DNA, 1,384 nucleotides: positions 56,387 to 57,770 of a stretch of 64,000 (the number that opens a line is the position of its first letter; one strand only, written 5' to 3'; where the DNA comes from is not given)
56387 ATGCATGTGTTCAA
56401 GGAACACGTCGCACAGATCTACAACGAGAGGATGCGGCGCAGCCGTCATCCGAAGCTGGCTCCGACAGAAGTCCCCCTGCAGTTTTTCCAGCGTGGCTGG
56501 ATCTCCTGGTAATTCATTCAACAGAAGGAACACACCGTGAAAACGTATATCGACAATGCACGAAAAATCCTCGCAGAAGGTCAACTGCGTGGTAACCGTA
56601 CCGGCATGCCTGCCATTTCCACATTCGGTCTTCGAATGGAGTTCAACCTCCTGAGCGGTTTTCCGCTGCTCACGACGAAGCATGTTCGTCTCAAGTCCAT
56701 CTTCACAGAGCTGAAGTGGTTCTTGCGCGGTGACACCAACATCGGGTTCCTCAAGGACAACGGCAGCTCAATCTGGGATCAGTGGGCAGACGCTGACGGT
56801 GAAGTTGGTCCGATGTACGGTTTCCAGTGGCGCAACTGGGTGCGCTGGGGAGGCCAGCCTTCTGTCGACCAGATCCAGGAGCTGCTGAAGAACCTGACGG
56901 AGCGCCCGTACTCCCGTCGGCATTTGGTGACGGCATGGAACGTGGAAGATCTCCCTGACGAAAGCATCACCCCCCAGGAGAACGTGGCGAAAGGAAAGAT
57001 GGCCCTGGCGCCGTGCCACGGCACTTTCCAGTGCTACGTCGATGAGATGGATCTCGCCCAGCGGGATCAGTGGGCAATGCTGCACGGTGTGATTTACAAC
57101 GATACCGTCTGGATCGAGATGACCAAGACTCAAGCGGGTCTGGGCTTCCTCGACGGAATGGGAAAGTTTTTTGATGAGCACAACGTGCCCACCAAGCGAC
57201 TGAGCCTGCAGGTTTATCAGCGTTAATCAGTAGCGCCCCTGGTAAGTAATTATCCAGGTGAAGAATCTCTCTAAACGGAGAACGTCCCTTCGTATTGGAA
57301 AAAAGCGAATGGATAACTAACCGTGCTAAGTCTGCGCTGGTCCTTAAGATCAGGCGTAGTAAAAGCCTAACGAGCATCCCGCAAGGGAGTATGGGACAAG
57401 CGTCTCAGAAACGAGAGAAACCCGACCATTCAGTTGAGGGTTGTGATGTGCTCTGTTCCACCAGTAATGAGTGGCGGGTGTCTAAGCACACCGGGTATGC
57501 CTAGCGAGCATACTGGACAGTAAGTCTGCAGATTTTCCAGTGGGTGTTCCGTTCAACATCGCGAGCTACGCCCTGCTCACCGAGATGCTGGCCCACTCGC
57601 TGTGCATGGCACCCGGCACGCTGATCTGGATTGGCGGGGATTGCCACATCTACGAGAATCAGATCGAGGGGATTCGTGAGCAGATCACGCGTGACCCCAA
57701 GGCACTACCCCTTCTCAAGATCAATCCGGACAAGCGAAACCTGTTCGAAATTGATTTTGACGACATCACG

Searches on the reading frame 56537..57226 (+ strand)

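Call 3: search_protein_families(library=ncbifam, proteins=[window:56537-57226:+], max_evalue=0.1)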
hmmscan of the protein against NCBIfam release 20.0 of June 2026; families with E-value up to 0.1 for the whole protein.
window:56537-57226:+ (229 aa): 8 families
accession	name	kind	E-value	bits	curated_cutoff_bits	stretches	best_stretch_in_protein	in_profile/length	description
NF002497.0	PRK01827.1-3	equivalog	2.7e-60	203.9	327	1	1-175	1-165/264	thymidylate synthase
NF002499.0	PRK01827.1-5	equivalog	3.3e-54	183.9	405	1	1-174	1-160/264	thymidylate synthase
TIGR03284.1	thym_sym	equivalog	2.9e-48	164.6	108.35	2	2-84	1-83/296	thymidylate synthase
NF002496.0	PRK01827.1-2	equivalog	8.6e-47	159.7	325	2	1-84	5-88/318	thymidylate synthase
NF010393.0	PRK13821.1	equivalog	1.1e-20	73.9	576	2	1-102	1-114/323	thymidylate synthase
NF002495.0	PRK01827.1-1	equivalog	4.3e-19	69.1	327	1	3-146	7-153/279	thymidylate synthase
NF002498.0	PRK01827.1-4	equivalog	2.7e-10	40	427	1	1-136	1-149/283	thymidylate synthase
TIGR03283.1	thy_syn_methano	equivalog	0.051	13.1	174.55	1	94-139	83-124/201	thymidylate synthase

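Call 4: search_protein_families(library=pfam, proteins=[window:56537-57226:+], max_evalue=0.1)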
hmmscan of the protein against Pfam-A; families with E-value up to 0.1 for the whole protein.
window:56537-57226:+ (229 aa): 2 families
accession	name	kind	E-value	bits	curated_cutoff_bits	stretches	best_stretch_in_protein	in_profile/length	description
PF00303.24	Thymidylat_synt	-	1.4e-54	185.5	24.3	1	2-188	1-179/266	Thymidylate synthase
PF06543.17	Lac_bphage_repr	-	0.056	13.9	21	0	98-119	20-41/49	Lactococcus bacteriophage repressor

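Call 6: search_protein_families(library=phrogs, proteins=[window:56537-57226:+], max_evalue=0.01)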
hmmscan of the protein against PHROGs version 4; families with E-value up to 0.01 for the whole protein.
window:56537-57226:+ (229 aa): 3 families
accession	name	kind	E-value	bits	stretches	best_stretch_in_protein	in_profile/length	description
phrog_160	-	DNA, RNA and nucleotide metabolism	2.3e-55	188.8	1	1-229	33-210/335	thymidylate synthase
phrog_5682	-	DNA, RNA and nucleotide metabolism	2.8e-12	47.4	1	71-173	20-101/209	thymidylate synthase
phrog_5131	-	DNA, RNA and nucleotide metabolism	1e-06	29.3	1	57-137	67-140/357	thymidylate synthase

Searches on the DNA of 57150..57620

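Call 71: search_rna_families(source=window, start=57150, end=57620, threshold=evalue, max_evalue=1, show_alignments=1)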
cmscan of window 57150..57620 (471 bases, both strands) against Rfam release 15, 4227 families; matches with E-value up to 1: 0.
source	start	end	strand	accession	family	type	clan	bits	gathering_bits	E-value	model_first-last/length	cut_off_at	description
